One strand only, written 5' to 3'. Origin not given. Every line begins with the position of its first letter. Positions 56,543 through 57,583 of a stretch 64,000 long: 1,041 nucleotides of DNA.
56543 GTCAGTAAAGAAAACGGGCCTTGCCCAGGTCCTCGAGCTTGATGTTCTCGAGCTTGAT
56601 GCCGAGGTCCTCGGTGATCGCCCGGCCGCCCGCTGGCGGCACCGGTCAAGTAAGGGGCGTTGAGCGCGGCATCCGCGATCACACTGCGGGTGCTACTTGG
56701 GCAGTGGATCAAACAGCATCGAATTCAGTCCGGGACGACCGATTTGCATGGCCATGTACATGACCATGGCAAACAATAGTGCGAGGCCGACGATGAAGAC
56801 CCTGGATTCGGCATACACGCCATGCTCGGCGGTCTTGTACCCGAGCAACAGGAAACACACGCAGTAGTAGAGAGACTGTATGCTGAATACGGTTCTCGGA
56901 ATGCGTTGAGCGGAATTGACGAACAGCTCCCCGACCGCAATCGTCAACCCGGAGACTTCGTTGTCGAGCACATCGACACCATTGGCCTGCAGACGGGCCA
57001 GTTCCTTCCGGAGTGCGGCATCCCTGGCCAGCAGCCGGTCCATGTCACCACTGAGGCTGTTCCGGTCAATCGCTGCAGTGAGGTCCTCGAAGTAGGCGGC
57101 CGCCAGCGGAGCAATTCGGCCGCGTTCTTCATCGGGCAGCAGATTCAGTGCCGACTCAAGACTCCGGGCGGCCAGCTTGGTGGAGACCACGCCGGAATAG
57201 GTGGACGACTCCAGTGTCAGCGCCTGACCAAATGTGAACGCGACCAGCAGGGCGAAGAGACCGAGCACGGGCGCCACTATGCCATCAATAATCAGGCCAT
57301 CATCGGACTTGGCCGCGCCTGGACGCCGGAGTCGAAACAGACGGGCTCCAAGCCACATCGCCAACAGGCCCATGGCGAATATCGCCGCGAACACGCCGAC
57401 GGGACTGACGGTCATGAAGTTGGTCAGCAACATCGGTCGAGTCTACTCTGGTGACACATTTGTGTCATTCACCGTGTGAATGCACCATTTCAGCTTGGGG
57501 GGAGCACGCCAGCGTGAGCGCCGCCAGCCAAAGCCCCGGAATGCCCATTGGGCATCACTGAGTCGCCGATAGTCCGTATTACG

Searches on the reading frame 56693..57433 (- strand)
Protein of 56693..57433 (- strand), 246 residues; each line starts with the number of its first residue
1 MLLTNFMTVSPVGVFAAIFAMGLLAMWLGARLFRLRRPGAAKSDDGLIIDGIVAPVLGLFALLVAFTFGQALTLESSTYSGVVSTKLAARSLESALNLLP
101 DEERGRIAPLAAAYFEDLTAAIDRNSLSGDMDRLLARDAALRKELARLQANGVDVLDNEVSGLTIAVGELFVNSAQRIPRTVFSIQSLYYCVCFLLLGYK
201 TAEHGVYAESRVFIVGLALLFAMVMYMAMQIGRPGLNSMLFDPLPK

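Call 17: search_protein_families(library=pfam, proteins=[window:56693-57433:-], max_evalue=0.0001)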
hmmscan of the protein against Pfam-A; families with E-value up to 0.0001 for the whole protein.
window:56693-57433:- (246 aa): 1 family
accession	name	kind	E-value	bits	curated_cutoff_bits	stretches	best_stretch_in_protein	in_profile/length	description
PF14023.12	Bestrophin-like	-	2.7e-05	24.3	32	1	18-234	3-220/232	Bestrophin-like domain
